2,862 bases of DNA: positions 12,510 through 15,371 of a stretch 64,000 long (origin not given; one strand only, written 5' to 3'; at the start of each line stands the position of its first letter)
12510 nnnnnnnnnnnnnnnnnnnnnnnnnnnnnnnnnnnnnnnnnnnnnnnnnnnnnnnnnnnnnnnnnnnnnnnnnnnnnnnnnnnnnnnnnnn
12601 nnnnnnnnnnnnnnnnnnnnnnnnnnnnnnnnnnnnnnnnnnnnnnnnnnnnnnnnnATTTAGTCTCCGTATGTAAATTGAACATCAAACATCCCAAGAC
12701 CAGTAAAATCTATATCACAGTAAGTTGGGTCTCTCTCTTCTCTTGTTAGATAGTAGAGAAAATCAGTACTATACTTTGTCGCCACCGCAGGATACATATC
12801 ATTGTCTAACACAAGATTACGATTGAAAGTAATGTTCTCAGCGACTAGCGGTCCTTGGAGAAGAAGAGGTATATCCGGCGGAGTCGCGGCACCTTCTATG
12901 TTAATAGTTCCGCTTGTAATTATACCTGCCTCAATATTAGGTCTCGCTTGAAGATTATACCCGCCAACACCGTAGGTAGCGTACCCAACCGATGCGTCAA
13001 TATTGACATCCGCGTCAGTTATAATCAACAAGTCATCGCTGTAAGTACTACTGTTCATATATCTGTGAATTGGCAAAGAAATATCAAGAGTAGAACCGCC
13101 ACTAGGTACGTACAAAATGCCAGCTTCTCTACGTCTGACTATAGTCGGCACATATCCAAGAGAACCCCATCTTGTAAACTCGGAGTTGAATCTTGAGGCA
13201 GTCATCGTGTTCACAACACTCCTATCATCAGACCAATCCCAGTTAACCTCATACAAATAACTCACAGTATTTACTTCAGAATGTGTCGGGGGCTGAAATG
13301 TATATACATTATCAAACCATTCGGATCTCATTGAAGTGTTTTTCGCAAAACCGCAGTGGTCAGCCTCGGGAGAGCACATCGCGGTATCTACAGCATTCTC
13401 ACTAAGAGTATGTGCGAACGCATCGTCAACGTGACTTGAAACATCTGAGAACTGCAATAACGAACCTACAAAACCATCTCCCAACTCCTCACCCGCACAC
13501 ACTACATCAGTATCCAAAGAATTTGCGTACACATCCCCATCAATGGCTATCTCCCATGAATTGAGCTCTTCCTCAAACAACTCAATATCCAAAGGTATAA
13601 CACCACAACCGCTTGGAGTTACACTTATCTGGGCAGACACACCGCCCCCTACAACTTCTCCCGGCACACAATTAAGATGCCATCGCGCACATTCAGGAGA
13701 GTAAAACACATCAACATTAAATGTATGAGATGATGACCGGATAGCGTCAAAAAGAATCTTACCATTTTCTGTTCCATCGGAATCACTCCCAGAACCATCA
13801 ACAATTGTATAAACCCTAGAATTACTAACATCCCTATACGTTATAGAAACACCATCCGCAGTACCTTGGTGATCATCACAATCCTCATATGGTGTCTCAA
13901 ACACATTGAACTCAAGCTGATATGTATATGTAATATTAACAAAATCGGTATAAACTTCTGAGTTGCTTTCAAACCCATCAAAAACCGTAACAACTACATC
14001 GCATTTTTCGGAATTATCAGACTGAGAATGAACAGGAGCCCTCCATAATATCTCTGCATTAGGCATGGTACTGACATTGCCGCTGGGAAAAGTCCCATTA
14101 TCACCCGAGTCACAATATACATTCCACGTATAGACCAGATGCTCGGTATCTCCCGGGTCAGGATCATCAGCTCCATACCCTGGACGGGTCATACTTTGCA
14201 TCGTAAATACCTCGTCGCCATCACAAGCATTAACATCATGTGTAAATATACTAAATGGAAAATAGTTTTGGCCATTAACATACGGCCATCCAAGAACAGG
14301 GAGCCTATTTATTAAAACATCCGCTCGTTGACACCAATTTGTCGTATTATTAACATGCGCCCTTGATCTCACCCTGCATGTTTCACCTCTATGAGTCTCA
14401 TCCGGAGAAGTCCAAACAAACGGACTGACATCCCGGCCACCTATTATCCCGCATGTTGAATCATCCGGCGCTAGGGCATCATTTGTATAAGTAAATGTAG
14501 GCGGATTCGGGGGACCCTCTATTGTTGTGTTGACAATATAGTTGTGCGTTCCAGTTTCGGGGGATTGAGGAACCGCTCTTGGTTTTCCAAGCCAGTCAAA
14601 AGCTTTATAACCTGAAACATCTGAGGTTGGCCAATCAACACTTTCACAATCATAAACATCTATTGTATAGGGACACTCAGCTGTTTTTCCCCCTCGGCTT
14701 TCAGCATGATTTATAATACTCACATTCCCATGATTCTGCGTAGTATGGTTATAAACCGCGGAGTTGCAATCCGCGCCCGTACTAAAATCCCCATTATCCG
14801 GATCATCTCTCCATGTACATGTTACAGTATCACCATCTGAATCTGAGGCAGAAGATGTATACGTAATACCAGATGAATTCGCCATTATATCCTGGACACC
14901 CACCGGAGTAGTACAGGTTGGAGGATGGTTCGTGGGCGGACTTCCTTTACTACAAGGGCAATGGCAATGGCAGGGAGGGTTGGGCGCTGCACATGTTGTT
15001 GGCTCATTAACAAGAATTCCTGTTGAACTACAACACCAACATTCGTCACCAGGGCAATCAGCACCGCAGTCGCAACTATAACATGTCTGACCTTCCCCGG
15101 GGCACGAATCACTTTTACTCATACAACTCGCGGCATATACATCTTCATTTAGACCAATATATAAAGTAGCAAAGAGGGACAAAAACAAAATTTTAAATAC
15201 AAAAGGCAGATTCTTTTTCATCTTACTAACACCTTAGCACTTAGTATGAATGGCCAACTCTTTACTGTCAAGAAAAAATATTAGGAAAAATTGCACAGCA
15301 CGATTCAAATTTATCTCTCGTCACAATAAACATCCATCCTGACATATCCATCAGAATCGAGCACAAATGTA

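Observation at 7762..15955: Tandemly duplicated three-gene pilus-adhesin cassette (membrane-anchored protein, ~800-aa secreted Cys-rich protein, PilX-like protein)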

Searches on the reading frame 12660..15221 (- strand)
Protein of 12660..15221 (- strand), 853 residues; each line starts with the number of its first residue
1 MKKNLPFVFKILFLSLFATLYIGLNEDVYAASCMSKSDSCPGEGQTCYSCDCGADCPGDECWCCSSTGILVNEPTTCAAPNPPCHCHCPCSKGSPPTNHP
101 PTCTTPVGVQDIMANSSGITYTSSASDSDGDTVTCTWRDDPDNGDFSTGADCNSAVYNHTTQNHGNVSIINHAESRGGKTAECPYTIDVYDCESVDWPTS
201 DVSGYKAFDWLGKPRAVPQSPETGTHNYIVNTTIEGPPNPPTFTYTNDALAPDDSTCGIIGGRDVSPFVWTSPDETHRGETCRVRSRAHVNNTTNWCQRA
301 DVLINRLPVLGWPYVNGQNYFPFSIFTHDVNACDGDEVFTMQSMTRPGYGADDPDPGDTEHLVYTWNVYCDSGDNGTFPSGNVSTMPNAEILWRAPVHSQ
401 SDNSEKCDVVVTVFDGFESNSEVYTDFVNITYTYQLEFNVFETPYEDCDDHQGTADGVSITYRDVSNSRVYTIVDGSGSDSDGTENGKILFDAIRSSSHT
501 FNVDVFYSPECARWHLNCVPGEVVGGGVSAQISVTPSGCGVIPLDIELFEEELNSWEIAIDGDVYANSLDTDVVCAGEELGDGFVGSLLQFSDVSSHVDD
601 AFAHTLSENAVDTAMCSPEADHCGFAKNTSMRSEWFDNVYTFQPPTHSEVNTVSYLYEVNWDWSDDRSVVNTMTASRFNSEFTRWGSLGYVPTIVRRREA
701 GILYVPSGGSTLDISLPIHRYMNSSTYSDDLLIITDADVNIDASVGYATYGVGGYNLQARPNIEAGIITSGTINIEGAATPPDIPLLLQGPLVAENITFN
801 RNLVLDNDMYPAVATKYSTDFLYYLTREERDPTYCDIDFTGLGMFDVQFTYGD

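Call 4: search_protein_families(library=pfam, proteins=[window:12660-15221:-], max_evalue=1)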
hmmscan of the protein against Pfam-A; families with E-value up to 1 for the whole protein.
window:12660-15221:- (853 aa): 2 families
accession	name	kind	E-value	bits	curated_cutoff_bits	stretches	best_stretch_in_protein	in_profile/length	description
PF17660.6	BTRD1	-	0.082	13.3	23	1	673-696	10-33/50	Polyglycine hydrolase-like, structural repeat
PF05671.16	GETHR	-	0.4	10.5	22.4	1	275-282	2-9/25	GETHR pentapeptide repeat (5 copies)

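Call 11: search_protein_families(library=ncbifam, proteins=[window:12660-15221:-], max_evalue=1)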
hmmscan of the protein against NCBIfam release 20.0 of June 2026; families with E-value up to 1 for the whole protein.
window:12660-15221:- (853 aa): 1 family
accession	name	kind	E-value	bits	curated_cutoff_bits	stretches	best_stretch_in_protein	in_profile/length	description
NF041766.1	choice_anch_U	domain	0.61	11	32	1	464-489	59-84/92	choice-of-anchor U domain-containing protein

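Call 12: find_homologous_proteins(query=window:12660-15221:-)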
Query window:12660-15221:- (853 aa): 1 proteins with E <= 0.001 among 4657 candidates.
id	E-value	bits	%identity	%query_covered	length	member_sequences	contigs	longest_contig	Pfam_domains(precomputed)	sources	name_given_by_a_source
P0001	0.0e+0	1742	100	87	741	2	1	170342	-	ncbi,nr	ncbi:hypothetical protein JXA34_03005 [Patescibacteria group bacterium]|nr:hypothetical protein [Pat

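Call 30: search_protein_representatives(alignment_id=A1)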
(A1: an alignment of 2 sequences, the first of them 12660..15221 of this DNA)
Query: 2 sequences, 873 profile positions. Proteins with E-value up to 0.001 (for the whole library): 143; up to 1e-10: 53; up to 1e-30: 7. The best 143 are listed.
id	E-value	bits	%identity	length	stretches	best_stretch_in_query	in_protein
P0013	0.0e+00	1574.7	-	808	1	1-873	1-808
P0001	0.0e+00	1533.0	-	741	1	116-872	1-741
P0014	3.1e-131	455.6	-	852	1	49-870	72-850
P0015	1.5e-34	135.7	-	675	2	447-868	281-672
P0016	1.4e-31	125.9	-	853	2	551-867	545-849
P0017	1.6e-31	125.7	-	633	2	430-863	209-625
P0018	2.9e-31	124.8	-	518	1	449-867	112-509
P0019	1.3e-28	116.0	-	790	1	502-868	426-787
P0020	1.1e-27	113.0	-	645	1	504-867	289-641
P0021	4.3e-26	107.7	-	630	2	530-867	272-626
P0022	9.2e-26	106.6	-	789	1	522-867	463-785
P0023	6.5e-25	103.8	-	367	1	513-869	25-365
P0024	5.8e-24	100.6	-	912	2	485-867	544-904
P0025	6.2e-23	97.2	-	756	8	94-174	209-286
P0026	8.8e-23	96.7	-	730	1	449-868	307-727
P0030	1.3e-20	89.6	-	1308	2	548-869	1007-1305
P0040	2.3e-15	72.2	-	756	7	98-150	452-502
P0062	3.7e-11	58.3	-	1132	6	97-151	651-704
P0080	4.5e-08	48.1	-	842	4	96-186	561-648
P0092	4.3e-07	44.8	-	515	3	97-192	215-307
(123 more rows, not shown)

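Call 37: search_protein_families(library=pfam, alignment_id=A3, max_evalue=0.001)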
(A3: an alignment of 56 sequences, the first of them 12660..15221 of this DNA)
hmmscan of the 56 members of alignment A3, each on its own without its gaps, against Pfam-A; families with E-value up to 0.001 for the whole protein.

A. member 1, window:12660-15221:- (853 aa): 0 families

B. families by the number of members that match (of 56 scanned): 16 families
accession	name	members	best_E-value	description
PF22352.2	K319L-like_PKD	5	3.9e-12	K319L-like, PKD domain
PF00090.25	TSP_1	4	4.6e-07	Thrombospondin type 1 domain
PF13620.12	CarboxypepD_reg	3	1.2e-07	Carboxypeptidase regulatory-like domain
PF00801.26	PKD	2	3.7e-15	PKD domain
PF18911.6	PKD_4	2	4.2e-13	PKD domain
PF11974.14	bMG3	2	2.2e-10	Bacterial alpha-2-macroglobulin MG3 domain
PF17963.7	Big_9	2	4.1e-05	Bacterial Ig domain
PF17936.7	Big_6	2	5.1e-05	Bacterial Ig domain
PF17210.9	SdrD_B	1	3.5e-08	SdrD B-like domain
PF16841.11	CBM60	1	4.3e-06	Ca-dependent carbohydrate-binding module xylan-binding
PF19030.6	TSP1_ADAMTS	1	1e-05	Thrombospondin type 1 domain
PF16158.11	N_BRCA1_IG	1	1.3e-05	Ig-like domain from next to BRCA1 gene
PF19028.6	TSP1_spondin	1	1.5e-05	Spondin-like TSP1 domain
PF00041.27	fn3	1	2.2e-05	Fibronectin type III domain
PF17957.7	Big_7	1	0.0001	Bacterial Ig domain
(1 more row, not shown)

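Call 42: search_solved_structures(query=A3, max_evalue=1)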
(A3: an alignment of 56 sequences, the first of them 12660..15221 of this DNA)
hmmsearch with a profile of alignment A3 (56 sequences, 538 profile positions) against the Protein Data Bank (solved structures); distinct sequences matched with E-value up to 1: 9.
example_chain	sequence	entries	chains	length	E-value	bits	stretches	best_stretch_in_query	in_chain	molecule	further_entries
9kvu_A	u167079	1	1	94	0.00074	21.9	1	56-139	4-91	bacterial immunoglobulin domain B1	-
4l9d_A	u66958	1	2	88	0.003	19.9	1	74-140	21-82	Protease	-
9x9r_A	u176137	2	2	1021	0.0042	19.4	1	41-143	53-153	Chitodextrinase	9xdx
4aqo_A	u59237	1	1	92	0.0044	19.4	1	55-142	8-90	COLLAGENASE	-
4jrw_A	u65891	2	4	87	0.0057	19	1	57-143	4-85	Collagenase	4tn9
6aem_A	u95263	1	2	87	0.0062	18.9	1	72-142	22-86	PKD domain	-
2y72_A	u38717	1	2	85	0.014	17.7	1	62-142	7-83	COLLAGENASE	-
4u7k_A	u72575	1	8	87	0.098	14.9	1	72-137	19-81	ColH protein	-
4u6t_A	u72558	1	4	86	0.098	14.9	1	72-137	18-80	ColH protein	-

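Call 50: predict_structure(alignment_id=A3)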
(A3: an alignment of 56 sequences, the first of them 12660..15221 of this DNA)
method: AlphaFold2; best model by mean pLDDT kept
length: 853 residues; sequences in the alignment: 56
mean_pLDDT: 66.0   pTM: 0.56
mean pLDDT of the five models: 66.0, 63.9, 62.8, 62.7, 60.3
residues with pLDDT >= 90: 189; 70-90: 246; 50-70: 145; < 50: 273
segments of 3 or more residues with pLDDT < 50: 27-117, 143-245, 249-254, 261-270, 293-311, 318-327, 344-356
pLDDT, mean of each block of 10 residues (from residue 1): 71 88 55 30 31 29 29 35 33 35 42 47 58 57 43 26 24 26 27 30 31 32 28 27 44 52 44 51 52 45 41 49 43 62 45 49 86 86 78 76 79 79 84 89 87 86 82 53 71 87 85 88 81 85 93 93 88 81 90 67 86 70 83 73 91 85 65 94 78 65 88 92 64 96 96 92 95 96 96 94 94 93 86 84 74 53
secondary structure, 60 per line:
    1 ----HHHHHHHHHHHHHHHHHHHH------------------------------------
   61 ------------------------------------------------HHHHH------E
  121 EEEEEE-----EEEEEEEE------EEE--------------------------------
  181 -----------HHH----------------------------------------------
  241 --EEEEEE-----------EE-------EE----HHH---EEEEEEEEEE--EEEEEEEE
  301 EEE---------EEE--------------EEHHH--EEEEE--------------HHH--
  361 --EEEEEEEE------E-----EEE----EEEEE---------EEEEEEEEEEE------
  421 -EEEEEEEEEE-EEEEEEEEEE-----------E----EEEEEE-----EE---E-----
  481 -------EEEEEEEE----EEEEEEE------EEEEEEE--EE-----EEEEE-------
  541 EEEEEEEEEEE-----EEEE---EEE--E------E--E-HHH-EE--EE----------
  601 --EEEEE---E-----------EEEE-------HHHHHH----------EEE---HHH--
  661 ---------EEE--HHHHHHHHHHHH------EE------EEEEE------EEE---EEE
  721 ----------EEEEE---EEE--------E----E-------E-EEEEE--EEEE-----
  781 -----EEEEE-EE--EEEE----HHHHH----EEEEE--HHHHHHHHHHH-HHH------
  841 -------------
elements in order (helices of 4 or more, strands of 3 or more residues): H5-24 H109-113 E120-126 E132-139 E146-148 E243-248 E281-290 E293-303 E313-315 E337-341 E363-370 E383-385 E390-394 E404-414 E422-431 E433-442 E459-464 E488-495 E500-506 E513-519 E529-533 E541-551 E557-560 E564-566 E603-607 E623-626 H634-639 E650-652 E670-672 H675-686 E701-705 E712-714 E718-720 E731-735 E739-741 E765-769 E772-775 E786-790 E796-799 H804-808 E813-817 H820-830

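Call 76: search_protein_families(library=pfam, proteins=[P0025, P0040, P0062, P0080, P0092, P0014, P0016, P0030], max_evalue=0.001)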
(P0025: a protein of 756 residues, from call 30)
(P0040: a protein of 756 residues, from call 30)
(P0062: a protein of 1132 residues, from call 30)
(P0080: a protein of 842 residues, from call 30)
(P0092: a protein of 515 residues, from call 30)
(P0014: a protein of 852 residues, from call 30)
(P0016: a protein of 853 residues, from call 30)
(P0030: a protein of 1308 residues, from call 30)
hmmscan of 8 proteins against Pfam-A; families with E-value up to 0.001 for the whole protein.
P0025 (756 aa): 17 families
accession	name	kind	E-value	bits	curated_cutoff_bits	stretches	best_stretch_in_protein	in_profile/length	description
PF18911.6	PKD_4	-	1.7e-139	454.7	27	8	486-570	1-85/85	PKD domain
PF00801.26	PKD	-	1.1e-120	394.2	23.5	8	581-658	2-78/80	PKD domain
PF22352.2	K319L-like_PKD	-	1e-55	186.1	27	7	510-570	18-84/84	K319L-like, PKD domain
PF17963.7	Big_9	-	7.3e-41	139.4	23.6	6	306-389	1-89/89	Bacterial Ig domain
PF17803.7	Cadherin_4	-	5.4e-27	94.5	25.1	1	112-158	2-50/71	Bacterial cadherin-like domain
PF08329.16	ChitinaseA_N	-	1.2e-22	80.5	21.2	0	163-209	60-106/133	Chitinase A, N-terminal domain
PF21027.3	Sde0182_C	-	7.8e-20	71.7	27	0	596-615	2-23/83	Cellulose-binding protein Sde0182, C-terminal domain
PF05345.18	He_PIG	-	4.2e-19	69.2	24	0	633-660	68-95/96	Putative Ig domain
PF20164.4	GspA_SrpA_N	-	1.7e-13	51.5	27.4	0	630-665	81-116/117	GspA/SrpA SigLec-like domain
PF17892.7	Cadherin_5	-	1.5e-12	47.6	26.5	0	306-390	2-97/98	Cadherin-like domain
PF01014.23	Uricase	-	1.5e-11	45.3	25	0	339-396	40-92/140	Uricase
PF19116.6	DUF5801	-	2.5e-10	41.2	27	0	714-748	103-136/137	Domain of unknown function (DUF5801)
PF13750.12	Big_3_3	-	3e-07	30.7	27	0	287-306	86-105/157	Bacterial Ig-like domain (group 3)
PF13927.12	Ig_3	-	3.2e-07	31.2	30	0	36-87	2-51/78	Immunoglobulin domain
PF05593.20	RHS_repeat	-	9.7e-05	23.1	22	0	602-615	10-23/38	RHS Repeat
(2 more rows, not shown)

P0040 (756 aa): 12 families
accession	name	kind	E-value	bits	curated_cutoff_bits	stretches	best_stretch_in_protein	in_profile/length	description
PF22352.2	K319L-like_PKD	-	7.1e-57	189.8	27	5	462-544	1-82/84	K319L-like, PKD domain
PF17963.7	Big_9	-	9.5e-40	135.8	23.6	5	455-544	1-88/89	Bacterial Ig domain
PF18911.6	PKD_4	-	3.1e-34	117.3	27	4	360-444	1-77/85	PKD domain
PF17803.7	Cadherin_4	-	4e-23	82.2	25.1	2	647-696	6-59/71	Bacterial cadherin-like domain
PF21027.3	Sde0182_C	-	9.5e-18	65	27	0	474-532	2-67/83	Cellulose-binding protein Sde0182, C-terminal domain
PF00047.31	ig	-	1.8e-16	60.6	21.8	0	466-504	3-40/81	Immunoglobulin domain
PF13927.12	Ig_3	-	6.5e-15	55.8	30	0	465-520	10-51/78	Immunoglobulin domain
PF00801.26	PKD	-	2.9e-11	43.6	23.5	0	364-445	10-75/80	PKD domain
PF13895.12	Ig_2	-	1.2e-09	38.7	27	0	466-505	9-38/79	Immunoglobulin domain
PF19116.6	DUF5801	-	2e-06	28.5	27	0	427-487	74-129/137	Domain of unknown function (DUF5801)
PF02010.21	REJ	-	3.4e-05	23.1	25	0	309-403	30-132/452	REJ domain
PF14686.12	fn3_3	-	7.3e-05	22.9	24.4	0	395-425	26-56/75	Polysaccharide lyase family 4, domain II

P0062 (1132 aa): 6 families
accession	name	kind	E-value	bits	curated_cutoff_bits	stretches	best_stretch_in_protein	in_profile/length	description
PF22352.2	K319L-like_PKD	-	8.2e-31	106.3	27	3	670-746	9-84/84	K319L-like, PKD domain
PF17963.7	Big_9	-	2.3e-25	89.7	23.6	1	655-745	1-89/89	Bacterial Ig domain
PF21027.3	Sde0182_C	-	1.8e-23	83.3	27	0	581-660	2-73/83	Cellulose-binding protein Sde0182, C-terminal domain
PF18911.6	PKD_4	-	8e-08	32.7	27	0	655-744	1-83/85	PKD domain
PF07235.16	DUF1427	-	5.1e-05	23.6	27.1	0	649-690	19-60/84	Protein of unknown function (DUF1427)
PF16407.11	PKD_2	-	0.00022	22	39.2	0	581-653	33-109/157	PKD-like family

P0080 (842 aa): 13 families
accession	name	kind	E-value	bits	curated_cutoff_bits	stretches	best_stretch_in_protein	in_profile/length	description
PF17963.7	Big_9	-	4.2e-40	137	23.6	3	655-740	1-88/89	Bacterial Ig domain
PF22352.2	K319L-like_PKD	-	1.9e-25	89.1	27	3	485-557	9-84/84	K319L-like, PKD domain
PF17892.7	Cadherin_5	-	1e-18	67.4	26.5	3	588-654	29-98/98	Cadherin-like domain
PF00801.26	PKD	-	1.1e-17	64.2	23.5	3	475-550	4-74/80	PKD domain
PF21027.3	Sde0182_C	-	9.1e-14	52.3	27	0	489-510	1-23/83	Cellulose-binding protein Sde0182, C-terminal domain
PF17803.7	Cadherin_4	-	6.3e-13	49.5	25.1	0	646-707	2-68/71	Bacterial cadherin-like domain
PF18911.6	PKD_4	-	5.8e-12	45.9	27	3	473-553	4-81/85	PKD domain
PF05345.18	He_PIG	-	2.4e-09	37.9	24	0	477-557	6-95/96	Putative Ig domain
PF00028.23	Cadherin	-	1.4e-07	32.2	28.8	0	754-828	1-74/93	Cadherin domain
PF08329.16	ChitinaseA_N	-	8.2e-07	29.2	21.2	0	516-559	66-109/133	Chitinase A, N-terminal domain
PF19408.5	PKD_6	-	2.6e-06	28.1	25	0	690-740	33-82/82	PKD-like domain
PF06832.18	BiPBP_C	-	0.00016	21.9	26.8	0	674-730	32-84/90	Penicillin-Binding Protein C-terminus Family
PF22815.2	CatAgl_D1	-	0.00041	20.8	27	0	704-742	44-83/159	Alpha-1,3-glucanase catalytic domain D1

P0092 (515 aa): 5 families
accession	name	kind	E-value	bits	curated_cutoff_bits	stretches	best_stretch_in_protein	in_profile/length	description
PF00801.26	PKD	-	1.9e-08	34.6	23.5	0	320-402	2-80/80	PKD domain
PF21027.3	Sde0182_C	-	1.1e-07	32.7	27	0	240-294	2-67/83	Cellulose-binding protein Sde0182, C-terminal domain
PF25035.1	SYNE1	-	0.00015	22.4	27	0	412-474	36-100/105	Nesprin-1 domain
PF02014.22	Reeler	-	0.00039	21.4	21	0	376-482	12-122/131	Reeler domain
PF24507.1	Ig_CFAP65_4th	-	0.00094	20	27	0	376-403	18-45/76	CFAP65, fourth Ig-like domain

P0014 (852 aa): 0 families

P0016 (853 aa): 6 families
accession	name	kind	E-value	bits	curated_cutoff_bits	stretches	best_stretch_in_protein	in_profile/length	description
PF22352.2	K319L-like_PKD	-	3.9e-12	46.5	27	1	388-452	19-84/84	K319L-like, PKD domain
PF11974.14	bMG3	-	2.2e-10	40.9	34.9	1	477-510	27-60/103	Bacterial alpha-2-macroglobulin MG3 domain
PF17210.9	SdrD_B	-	3.5e-08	34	29.7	1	474-510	20-56/112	SdrD B-like domain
PF13620.12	CarboxypepD_reg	-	1.2e-07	32.4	32.3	0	276-330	13-64/82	Carboxypeptidase regulatory-like domain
PF17936.7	Big_6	-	5.1e-05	23.9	27.6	0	477-503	21-47/83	Bacterial Ig domain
PF17802.7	SpaA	-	0.0003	21.3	23.1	1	477-510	15-50/91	Prealbumin-like fold domain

P0030 (1308 aa): 3 families
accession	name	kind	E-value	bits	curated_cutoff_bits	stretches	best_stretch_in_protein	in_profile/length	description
PF19403.5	SpaA_2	-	1.9e-27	96.1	25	4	636-723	1-88/96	Prealbumin-like fold domain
PF24547.1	DUF7601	-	1.5e-07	32.5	27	0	878-914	76-115/116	Domain of unknown function (DUF7601)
PF05738.19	Cna_B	-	2.1e-06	28.5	22.3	0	690-715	62-80/87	Cna protein B-type domain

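Call 89: search_protein_families(library=phrogs, proteins=[window:12660-15221:-], max_evalue=0.01)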
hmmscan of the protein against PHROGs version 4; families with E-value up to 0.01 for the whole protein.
window:12660-15221:- (853 aa): 0 families
